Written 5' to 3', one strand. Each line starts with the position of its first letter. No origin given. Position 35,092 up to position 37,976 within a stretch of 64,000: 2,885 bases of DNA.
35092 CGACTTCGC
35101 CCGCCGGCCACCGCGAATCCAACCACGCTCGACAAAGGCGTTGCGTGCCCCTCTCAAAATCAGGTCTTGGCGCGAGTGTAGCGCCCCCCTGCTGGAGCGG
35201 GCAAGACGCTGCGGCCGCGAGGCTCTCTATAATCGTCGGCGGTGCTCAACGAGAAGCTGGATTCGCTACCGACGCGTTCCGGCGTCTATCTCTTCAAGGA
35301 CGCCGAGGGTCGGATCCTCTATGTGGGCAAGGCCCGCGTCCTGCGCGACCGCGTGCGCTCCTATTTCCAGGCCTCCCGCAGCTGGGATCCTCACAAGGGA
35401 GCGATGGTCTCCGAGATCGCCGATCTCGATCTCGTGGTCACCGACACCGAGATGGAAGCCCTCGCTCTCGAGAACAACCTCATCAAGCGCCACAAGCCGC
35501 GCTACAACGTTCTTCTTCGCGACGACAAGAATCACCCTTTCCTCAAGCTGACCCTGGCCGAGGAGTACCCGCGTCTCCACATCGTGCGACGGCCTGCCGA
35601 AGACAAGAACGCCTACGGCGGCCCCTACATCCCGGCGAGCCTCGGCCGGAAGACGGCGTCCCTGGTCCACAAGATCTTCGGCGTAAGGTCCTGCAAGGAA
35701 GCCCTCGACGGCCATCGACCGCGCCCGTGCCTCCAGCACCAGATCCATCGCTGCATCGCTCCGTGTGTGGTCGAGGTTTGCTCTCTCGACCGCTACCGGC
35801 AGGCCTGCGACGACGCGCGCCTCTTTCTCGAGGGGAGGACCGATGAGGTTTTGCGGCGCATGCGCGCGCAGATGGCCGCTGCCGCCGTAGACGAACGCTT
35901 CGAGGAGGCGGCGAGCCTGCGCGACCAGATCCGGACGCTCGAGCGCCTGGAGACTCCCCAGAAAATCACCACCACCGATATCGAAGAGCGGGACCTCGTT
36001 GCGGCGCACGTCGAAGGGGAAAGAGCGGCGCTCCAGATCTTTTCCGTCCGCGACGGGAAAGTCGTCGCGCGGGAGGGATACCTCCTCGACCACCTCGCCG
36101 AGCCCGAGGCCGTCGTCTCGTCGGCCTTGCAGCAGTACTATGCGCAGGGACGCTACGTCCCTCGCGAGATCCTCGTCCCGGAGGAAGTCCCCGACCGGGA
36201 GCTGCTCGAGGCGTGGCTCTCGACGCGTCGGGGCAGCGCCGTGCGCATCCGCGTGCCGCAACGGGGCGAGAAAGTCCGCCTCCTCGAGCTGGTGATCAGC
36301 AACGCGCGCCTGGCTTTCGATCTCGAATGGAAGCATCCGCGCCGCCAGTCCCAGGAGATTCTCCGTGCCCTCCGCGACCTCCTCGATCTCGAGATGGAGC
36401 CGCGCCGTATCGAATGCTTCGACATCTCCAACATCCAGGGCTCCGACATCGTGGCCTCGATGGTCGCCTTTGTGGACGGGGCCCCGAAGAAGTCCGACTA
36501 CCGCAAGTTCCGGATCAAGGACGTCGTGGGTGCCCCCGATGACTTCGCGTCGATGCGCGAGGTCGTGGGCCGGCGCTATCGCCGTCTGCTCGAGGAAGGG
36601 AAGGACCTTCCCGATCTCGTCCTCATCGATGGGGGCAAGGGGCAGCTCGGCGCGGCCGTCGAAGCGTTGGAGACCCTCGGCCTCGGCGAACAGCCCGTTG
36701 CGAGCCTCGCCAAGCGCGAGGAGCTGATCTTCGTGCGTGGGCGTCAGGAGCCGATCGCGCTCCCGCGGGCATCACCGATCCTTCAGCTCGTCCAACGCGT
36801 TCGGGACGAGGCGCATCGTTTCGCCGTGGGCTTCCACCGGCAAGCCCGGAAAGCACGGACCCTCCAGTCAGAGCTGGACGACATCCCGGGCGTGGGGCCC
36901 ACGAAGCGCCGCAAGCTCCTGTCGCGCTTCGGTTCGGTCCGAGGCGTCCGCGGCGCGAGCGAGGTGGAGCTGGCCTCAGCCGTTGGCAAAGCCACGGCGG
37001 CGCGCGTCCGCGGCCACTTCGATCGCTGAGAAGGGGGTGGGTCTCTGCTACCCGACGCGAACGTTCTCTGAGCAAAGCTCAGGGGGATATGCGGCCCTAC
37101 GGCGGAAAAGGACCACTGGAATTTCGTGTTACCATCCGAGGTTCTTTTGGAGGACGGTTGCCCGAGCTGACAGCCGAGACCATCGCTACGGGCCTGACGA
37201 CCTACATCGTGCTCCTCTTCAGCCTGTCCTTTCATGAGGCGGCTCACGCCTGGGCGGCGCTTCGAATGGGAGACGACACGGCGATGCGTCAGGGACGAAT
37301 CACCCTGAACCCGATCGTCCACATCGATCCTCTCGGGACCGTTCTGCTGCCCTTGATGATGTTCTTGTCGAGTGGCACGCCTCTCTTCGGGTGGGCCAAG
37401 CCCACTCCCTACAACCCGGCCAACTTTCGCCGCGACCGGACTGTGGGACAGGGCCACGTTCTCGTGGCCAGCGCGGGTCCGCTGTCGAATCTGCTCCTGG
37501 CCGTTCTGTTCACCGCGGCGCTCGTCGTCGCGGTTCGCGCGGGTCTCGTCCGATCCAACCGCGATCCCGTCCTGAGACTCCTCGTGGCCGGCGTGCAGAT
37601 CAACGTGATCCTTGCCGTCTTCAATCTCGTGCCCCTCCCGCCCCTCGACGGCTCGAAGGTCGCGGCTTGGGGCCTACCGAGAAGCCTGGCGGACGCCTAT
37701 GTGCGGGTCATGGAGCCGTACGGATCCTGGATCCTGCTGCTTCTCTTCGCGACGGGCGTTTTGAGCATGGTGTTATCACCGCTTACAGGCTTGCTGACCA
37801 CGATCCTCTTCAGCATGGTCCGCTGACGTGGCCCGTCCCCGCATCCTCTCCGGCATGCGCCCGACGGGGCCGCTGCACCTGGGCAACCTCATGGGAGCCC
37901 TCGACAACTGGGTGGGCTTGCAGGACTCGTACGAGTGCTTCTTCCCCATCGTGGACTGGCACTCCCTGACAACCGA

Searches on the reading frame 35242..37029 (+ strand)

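Call 23: search_protein_families(library=pfam, proteins=[window:35242-37029:+], max_evalue=0.00001)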
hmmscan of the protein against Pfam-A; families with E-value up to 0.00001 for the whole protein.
window:35242-37029:+ (595 aa): 5 families
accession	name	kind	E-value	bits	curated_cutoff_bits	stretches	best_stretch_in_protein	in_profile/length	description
PF08459.17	UvrC_RNaseH_dom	-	7.9e-58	195.2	22.3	1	379-529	2-159/159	UvrC RNAse H endonuclease domain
PF22920.2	UvrC_RNaseH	-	1.3e-34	119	24.3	1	249-359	1-113/116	UvrC Ribonuclease H-like domain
PF01541.30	GIY-YIG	-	9.3e-09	35.9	22.6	1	13-89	2-78/78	GIY-YIG catalytic domain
PF02151.25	UVR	-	3.5e-07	30.2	21.5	1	201-235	1-35/36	UvrB/uvrC motif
PF14520.12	HHH_5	-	5.4e-07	30.4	27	1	544-589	3-51/57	Helix-hairpin-helix domain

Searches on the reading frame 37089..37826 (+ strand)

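Call 23: search_protein_families(library=pfam, proteins=[window:37089-37826:+], max_evalue=0.00001)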
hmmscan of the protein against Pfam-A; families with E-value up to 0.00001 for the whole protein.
window:37089-37826:+ (245 aa): 1 family
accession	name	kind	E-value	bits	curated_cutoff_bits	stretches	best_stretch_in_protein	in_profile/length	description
PF02163.28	Peptidase_M50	-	8.2e-11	42.1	27.2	0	161-192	159-190/221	Peptidase family M50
